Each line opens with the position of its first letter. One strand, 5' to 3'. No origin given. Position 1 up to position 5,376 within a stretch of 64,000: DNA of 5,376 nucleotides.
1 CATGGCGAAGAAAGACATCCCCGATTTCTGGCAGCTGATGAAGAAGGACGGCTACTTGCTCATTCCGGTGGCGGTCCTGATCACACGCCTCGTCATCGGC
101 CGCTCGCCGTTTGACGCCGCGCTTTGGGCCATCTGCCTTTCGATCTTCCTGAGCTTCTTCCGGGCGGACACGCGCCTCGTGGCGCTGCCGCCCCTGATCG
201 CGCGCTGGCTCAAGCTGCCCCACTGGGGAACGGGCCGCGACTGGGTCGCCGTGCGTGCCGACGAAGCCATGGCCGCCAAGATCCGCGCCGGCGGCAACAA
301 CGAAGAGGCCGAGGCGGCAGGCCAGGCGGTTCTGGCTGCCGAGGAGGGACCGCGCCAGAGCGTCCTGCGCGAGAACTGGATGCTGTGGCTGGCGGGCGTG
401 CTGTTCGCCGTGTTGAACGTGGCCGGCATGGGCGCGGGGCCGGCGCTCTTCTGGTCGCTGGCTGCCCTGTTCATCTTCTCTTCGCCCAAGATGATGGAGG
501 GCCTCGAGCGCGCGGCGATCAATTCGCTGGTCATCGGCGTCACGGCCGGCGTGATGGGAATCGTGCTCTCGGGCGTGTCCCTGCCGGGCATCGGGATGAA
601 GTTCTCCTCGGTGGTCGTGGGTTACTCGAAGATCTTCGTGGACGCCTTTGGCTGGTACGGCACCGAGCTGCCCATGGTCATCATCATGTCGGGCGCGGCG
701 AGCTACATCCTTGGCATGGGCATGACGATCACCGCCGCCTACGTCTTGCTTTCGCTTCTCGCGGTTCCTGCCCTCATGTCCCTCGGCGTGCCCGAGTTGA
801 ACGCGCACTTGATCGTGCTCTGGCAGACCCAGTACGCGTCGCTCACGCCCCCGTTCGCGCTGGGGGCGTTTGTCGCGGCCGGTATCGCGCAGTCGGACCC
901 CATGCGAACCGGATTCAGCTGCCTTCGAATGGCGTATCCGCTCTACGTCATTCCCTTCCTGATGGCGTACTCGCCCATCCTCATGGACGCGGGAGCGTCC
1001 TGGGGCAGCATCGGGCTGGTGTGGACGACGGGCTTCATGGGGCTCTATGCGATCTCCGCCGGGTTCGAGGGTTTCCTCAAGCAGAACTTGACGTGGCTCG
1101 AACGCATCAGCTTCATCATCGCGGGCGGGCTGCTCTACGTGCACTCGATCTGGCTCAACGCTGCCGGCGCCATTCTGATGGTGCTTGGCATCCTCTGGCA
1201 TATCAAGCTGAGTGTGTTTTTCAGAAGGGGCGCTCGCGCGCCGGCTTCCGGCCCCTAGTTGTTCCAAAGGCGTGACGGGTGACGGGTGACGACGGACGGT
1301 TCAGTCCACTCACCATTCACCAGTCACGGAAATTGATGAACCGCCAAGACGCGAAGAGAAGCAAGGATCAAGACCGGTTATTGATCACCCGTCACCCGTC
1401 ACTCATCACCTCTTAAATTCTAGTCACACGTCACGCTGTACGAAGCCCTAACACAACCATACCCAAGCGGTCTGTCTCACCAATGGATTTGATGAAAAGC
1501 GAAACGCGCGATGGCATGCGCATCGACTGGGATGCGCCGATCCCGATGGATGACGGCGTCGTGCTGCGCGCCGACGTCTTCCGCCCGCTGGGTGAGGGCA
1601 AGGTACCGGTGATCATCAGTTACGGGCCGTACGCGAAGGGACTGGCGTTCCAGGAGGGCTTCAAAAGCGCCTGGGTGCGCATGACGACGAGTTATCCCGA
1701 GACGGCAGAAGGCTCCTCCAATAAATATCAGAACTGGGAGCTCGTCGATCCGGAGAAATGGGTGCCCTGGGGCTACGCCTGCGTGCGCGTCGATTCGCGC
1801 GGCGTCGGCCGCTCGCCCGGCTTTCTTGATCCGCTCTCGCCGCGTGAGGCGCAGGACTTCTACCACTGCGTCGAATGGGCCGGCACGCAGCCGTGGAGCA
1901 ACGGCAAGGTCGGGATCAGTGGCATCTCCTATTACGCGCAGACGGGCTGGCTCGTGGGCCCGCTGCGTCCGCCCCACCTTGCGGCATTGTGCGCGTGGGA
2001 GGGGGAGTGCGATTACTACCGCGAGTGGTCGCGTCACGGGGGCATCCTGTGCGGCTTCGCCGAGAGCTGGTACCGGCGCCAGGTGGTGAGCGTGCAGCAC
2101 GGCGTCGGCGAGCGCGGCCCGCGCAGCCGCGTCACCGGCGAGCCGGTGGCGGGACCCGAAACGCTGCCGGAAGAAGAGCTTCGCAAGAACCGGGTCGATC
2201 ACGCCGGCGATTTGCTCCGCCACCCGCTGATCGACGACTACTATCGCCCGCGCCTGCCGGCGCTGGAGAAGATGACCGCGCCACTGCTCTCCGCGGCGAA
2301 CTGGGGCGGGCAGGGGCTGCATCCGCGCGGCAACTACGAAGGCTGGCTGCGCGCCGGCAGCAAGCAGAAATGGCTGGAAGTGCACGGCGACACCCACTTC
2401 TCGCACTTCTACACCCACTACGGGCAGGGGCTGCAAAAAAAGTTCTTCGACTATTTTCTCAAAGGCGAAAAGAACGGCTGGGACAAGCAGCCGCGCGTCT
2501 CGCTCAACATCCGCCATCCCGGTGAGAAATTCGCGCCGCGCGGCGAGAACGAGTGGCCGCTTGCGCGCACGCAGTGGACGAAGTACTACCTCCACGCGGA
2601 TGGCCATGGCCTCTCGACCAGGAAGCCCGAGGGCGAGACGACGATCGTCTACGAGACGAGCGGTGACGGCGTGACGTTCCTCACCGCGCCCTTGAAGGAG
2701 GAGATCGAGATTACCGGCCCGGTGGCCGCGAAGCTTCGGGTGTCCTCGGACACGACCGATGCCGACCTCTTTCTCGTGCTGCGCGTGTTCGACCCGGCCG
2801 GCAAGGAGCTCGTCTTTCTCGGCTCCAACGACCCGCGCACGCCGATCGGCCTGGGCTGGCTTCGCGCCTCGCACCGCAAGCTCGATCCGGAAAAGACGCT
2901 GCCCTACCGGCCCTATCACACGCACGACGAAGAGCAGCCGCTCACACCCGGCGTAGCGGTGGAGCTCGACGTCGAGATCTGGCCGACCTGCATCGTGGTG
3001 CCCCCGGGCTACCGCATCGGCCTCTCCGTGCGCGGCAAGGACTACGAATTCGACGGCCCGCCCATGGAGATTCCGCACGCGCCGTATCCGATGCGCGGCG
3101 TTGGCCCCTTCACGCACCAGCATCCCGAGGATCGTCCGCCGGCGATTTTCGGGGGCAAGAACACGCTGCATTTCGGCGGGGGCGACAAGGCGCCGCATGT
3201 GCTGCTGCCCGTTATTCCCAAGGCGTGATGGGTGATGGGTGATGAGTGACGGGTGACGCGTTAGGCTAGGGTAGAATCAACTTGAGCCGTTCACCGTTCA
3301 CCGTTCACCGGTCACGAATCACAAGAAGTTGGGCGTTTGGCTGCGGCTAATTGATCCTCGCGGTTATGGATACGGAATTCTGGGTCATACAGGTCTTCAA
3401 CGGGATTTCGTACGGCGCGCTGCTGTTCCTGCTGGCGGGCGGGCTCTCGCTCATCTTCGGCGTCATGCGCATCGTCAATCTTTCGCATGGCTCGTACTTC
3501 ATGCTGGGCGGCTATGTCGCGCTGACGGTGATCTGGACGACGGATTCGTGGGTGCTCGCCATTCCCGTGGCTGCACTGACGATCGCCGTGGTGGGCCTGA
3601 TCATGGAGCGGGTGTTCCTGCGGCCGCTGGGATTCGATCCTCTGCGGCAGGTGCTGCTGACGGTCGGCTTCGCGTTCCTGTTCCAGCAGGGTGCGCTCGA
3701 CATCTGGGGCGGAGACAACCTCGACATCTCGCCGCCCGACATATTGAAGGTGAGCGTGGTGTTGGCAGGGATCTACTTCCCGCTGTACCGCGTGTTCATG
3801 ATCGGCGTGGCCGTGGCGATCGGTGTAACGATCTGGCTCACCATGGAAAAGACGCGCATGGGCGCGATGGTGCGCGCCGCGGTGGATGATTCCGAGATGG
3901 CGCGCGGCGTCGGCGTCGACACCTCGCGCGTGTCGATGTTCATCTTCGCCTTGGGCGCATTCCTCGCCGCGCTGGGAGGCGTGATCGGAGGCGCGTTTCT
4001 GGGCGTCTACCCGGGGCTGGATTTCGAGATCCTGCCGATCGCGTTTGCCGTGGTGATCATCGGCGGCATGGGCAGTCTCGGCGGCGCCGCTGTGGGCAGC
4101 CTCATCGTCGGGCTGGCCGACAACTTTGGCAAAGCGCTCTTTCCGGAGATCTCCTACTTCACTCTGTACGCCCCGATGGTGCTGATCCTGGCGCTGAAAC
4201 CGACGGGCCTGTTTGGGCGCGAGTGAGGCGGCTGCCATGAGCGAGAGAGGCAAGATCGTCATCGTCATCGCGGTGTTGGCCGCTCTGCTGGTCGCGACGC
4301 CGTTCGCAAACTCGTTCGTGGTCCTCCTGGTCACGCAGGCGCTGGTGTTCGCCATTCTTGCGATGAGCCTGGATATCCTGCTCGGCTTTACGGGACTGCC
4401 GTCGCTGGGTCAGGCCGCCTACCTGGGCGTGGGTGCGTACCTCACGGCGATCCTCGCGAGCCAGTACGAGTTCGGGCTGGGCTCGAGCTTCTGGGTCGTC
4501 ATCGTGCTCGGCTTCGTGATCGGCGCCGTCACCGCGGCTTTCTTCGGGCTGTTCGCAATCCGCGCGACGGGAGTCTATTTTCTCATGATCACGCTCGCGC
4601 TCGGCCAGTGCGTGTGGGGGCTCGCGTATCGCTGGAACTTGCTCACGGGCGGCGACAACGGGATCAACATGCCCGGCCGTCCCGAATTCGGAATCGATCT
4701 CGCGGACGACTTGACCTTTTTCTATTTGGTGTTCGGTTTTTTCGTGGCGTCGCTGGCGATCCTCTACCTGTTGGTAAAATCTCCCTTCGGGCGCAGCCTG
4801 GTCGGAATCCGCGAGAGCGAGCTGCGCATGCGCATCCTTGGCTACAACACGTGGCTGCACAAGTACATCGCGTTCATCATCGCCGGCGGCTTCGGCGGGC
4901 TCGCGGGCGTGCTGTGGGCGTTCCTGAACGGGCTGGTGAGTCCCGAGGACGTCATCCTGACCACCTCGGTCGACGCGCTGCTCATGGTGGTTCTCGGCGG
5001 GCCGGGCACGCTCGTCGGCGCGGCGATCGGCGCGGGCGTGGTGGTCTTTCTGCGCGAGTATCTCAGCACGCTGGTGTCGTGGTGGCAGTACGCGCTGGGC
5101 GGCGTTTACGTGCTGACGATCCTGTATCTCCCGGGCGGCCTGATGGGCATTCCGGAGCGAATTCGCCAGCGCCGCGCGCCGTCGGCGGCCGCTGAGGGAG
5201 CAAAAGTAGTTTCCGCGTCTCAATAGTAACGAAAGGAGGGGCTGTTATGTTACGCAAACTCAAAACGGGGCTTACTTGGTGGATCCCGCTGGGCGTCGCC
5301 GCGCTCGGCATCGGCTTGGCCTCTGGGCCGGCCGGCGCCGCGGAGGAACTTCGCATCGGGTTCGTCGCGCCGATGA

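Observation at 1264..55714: Intergenic space is saturated with mosaic elements assembled from tandem 7-nt and 10-nt words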

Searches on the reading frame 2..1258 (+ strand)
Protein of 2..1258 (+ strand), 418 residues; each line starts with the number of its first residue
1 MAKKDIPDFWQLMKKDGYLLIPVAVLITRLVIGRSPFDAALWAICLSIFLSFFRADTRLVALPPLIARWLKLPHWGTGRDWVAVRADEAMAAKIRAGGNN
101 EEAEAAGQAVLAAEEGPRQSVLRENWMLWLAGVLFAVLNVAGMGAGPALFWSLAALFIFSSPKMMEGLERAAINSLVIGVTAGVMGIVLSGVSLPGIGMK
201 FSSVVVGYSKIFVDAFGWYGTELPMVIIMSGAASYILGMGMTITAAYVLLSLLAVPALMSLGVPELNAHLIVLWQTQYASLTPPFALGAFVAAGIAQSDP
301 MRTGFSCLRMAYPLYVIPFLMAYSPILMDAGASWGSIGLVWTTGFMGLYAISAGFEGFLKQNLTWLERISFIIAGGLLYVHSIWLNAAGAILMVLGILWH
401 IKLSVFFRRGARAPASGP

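Call 16: search_protein_families(library=pfam, proteins=[window:2-1258:+])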
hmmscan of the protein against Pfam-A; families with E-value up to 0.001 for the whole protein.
window:2-1258:+ (418 aa): 1 family
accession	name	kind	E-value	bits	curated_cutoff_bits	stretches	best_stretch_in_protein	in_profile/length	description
PF06808.19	DctM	-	2.2e-18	66.7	23.8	1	160-327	257-404/413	Tripartite ATP-independent periplasmic transporter, DctM component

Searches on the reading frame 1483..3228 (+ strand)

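Call 16: search_protein_families(library=pfam, proteins=[window:1483-3228:+])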
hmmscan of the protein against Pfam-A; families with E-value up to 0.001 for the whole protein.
window:1483-3228:+ (581 aa): 2 families
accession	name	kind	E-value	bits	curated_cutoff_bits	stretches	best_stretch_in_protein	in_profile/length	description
PF08530.16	PepX_C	-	3.2e-40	138.8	22.5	1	331-527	1-187/217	X-Pro dipeptidyl-peptidase C-terminal non-catalytic domain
PF02129.25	Peptidase_S15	-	7.2e-38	131.2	23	1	24-306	1-261/262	X-Pro dipeptidyl-peptidase (S15 family)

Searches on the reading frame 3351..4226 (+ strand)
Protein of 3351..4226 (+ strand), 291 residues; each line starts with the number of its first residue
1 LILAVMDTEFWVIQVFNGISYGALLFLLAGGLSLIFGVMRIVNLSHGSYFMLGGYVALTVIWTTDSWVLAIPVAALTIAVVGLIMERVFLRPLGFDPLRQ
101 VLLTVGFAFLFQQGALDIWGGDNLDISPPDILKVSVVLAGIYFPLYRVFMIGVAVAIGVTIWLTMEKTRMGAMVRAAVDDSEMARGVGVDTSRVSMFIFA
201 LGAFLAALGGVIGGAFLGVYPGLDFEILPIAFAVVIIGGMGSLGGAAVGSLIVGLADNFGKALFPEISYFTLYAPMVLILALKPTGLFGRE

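Call 16: search_protein_families(library=pfam, proteins=[window:3351-4226:+])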
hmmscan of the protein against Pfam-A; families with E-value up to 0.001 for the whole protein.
window:3351-4226:+ (291 aa): 1 family
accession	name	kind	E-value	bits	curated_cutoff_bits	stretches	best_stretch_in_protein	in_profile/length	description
PF02653.21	BPD_transp_2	-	2.4e-36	125.7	26.8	1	15-280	2-269/269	Branched-chain amino acid transport system / permease component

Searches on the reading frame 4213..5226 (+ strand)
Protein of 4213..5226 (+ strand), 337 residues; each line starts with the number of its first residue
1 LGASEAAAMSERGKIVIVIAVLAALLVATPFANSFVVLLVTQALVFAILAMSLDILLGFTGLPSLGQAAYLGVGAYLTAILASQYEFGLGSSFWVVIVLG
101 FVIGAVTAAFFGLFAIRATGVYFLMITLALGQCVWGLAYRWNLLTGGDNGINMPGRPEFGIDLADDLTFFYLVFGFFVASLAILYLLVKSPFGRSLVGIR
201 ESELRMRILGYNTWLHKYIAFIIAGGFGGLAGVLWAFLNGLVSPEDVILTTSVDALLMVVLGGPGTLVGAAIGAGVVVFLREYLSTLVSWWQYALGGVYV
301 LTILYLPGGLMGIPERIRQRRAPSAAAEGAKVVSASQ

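Call 16: search_protein_families(library=pfam, proteins=[window:4213-5226:+])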
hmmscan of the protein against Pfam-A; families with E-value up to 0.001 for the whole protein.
window:4213-5226:+ (337 aa): 1 family
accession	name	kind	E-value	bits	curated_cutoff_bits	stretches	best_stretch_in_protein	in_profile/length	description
PF02653.21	BPD_transp_2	-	6e-39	134.2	26.8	1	38-302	4-267/269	Branched-chain amino acid transport system / permease component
